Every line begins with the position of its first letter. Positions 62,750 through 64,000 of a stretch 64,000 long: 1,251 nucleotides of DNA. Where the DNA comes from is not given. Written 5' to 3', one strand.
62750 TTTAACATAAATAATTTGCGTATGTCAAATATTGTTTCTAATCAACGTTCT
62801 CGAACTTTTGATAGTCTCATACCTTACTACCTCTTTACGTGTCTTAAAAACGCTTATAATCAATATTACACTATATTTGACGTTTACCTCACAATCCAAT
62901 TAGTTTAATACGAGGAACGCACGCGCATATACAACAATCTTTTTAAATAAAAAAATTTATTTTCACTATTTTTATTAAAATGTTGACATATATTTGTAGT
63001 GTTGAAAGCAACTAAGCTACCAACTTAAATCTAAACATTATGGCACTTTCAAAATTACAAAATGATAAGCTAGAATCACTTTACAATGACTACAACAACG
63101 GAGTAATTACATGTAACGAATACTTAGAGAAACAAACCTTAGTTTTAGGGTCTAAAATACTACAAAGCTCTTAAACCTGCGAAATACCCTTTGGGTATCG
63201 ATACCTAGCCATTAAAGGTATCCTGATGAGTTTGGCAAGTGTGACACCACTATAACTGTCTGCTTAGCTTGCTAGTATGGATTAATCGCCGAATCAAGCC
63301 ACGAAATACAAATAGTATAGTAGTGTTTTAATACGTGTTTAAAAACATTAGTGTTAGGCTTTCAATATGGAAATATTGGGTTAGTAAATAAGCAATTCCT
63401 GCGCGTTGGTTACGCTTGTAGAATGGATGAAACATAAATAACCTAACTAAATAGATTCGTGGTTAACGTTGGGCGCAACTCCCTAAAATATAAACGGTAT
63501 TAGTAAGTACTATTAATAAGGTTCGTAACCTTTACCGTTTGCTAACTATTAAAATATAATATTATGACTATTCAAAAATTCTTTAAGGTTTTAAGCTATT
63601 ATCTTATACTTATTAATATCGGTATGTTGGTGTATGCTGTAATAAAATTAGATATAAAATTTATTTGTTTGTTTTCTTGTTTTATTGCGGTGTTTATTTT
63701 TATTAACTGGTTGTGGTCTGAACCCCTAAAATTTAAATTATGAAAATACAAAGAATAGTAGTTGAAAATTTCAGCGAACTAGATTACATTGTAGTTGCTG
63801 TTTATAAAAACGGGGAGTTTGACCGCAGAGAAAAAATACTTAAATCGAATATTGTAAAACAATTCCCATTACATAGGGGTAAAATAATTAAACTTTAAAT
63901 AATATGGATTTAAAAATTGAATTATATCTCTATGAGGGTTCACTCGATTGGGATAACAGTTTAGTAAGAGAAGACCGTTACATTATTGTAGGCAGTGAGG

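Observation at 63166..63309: Apparently complete hammerhead ribozyme in a phage non-coding island, with two mutually exclusive ways to close the core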

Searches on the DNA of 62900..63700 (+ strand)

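Call 3: search_rna_families(source=window, start=62900, end=63700, threshold=evalue, max_evalue=10, show_alignments=6)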
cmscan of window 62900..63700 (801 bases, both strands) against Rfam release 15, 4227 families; matches with E-value up to 10: 3.
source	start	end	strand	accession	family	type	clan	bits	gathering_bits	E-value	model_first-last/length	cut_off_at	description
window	63560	63604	-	RF00227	FIE3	Cis-reg;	-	18.9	40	9.2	1-65/65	no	FIE3 (ftz instability element 3') element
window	63192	63312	+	RF00008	Hammerhead_3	Gene; ribozyme;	CL00010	17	48.5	1.4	1-54/54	no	Hammerhead ribozyme (type III)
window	63142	63176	+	RF01335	CRISPR-DR22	Gene; CRISPR;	-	16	50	1.9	1-36/36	no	CRISPR RNA direct repeat element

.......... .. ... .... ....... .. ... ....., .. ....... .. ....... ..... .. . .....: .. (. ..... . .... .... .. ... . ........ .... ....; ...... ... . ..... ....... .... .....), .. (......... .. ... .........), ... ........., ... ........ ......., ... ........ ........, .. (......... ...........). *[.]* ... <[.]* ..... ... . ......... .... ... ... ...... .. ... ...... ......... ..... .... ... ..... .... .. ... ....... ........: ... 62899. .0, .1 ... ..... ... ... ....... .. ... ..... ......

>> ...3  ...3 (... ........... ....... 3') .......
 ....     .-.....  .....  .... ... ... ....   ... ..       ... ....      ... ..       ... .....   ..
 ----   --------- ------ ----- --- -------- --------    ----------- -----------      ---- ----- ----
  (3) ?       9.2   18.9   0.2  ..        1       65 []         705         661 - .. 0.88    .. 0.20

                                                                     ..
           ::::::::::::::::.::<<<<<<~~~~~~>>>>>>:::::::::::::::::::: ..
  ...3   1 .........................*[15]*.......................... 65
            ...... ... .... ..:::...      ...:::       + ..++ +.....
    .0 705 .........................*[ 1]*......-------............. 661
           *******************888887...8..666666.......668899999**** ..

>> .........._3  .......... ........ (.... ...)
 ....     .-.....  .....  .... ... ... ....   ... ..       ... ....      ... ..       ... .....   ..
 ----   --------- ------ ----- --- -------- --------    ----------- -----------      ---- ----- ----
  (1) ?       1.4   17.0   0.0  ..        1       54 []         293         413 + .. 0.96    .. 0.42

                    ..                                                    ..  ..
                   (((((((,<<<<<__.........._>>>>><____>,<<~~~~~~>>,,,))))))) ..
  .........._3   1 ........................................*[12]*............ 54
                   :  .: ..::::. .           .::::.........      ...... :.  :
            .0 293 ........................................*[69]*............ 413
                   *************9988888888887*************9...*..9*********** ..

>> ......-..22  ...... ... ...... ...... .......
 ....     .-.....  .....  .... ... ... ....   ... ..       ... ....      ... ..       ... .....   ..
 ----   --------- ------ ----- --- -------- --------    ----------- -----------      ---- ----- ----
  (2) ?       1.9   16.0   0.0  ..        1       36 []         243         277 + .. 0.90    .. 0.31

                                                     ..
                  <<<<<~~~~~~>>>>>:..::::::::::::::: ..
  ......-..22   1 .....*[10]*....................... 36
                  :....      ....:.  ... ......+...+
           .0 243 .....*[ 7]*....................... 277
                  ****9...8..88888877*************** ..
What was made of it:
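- On Type III hammerhead (RF00008): The score is 17 bits, E = 1.4 (call 3).
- Closest known: Type III hammerhead. Same: The core letters can be threaded onto a type III model with a 69-nt insertion in stem II (call 3).
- Only the type III model matches, at 17 bits against a cut-off of 48.5 (call 3). Rfam's best, though non-significant, match is the type III reading (17 bits, E = 1.4, call 3).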

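Call 5: search_dna_similar(query=window:62900-63600:+, collection=phages, mode=distant, max_rows=30)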
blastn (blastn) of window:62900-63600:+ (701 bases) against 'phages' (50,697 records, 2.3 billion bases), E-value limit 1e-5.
No match.
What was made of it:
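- Tried and rejected: blastn against phage records found none (call 5).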

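Call 15: search_rna_families(source=window, start=63150, end=63262, threshold=evalue, max_evalue=10, show_alignments=6)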
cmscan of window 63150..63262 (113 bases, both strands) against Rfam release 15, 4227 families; matches with E-value up to 10: 1.
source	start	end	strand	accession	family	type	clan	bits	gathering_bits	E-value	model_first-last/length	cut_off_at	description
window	63150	63176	+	RF01335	CRISPR-DR22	Gene; CRISPR;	-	11.8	50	3.1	1-36/36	no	CRISPR RNA direct repeat element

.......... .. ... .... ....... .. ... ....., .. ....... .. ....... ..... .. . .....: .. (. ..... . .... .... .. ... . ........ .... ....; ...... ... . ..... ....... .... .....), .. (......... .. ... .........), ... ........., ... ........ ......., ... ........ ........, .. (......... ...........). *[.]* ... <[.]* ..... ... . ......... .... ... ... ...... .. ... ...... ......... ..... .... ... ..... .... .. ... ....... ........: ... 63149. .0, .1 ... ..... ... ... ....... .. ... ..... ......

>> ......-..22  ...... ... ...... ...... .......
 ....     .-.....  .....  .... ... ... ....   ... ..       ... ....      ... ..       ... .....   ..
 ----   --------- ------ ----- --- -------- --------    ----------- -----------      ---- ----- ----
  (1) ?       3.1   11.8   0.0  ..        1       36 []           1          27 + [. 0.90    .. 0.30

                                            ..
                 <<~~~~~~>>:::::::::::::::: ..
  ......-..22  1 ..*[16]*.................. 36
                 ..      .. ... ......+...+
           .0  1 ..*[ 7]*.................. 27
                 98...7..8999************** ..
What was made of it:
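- Rfam's curated type II model gives nothing at E <= 10 (call 15). It is missed by Rfam's type II model (call 15).
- Tried and rejected: Relaxed searches gave only the 17-bit type III match and noise (calls 3, 15).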

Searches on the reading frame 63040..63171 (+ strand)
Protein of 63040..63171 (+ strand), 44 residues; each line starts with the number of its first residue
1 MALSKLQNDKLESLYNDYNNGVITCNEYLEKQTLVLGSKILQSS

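Call 22: find_homologous_proteins(query=window:63040-63171:+, max_evalue=10)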
Query seq(44 aa) (44 aa): 1 proteins with E <= 10 among 1 candidates.
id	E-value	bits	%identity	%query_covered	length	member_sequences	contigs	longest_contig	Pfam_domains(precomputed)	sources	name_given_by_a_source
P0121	2.6e-20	86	100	100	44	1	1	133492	-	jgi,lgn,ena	-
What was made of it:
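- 63040..63174 (+): Upstream 44-codon orphan ORF; its stop codon lies 5 nt before C11.1. It has no homologue among 5.8 billion proteins (call 22).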

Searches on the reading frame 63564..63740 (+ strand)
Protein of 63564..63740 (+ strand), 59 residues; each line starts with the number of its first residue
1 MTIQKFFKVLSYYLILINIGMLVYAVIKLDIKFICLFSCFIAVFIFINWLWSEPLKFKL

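Call 24: find_related_loci(query=window:63564-63740:+, collection=viral_contigs, flank=3000)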
Query window:63564-63740:+ (59 aa) in viral_contigs; peptide patterns used: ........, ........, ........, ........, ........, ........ (x = any residue, [..] = any of these).
54 stretches matched a pattern, but none encodes a relative of the query by tblastn (E <= 1e-3).

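Call 26: find_homologous_proteins(query=window:63564-63740:+, max_evalue=1)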
Query window:63564-63740:+ (59 aa): 1 proteins with E <= 1 among 1 candidates.
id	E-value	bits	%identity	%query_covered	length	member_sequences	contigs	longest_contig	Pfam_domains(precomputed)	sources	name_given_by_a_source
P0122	5.9e-29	117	100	100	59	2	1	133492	-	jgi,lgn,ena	-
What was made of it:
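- Tried and rejected: The 44-aa and 59-aa flanking ORFs match only themselves among 5.8 billion proteins (calls 22, 26).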

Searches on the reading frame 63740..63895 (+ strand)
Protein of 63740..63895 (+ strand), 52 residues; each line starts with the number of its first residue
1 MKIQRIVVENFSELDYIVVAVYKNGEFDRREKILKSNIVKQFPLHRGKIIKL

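Call 25: find_related_loci(query=window:63740-63895:+, collection=viral_contigs, flank=3000)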
Query window:63740-63895:+ (52 aa) in viral_contigs; peptide patterns used: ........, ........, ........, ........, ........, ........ (x = any residue, [..] = any of these).
16 stretches matched a pattern, but none encodes a relative of the query by tblastn (E <= 1e-3).
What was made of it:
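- Tried and rejected: The 59-aa and 52-aa ORFs have no relatives in IMG/VR (calls 24, 25).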
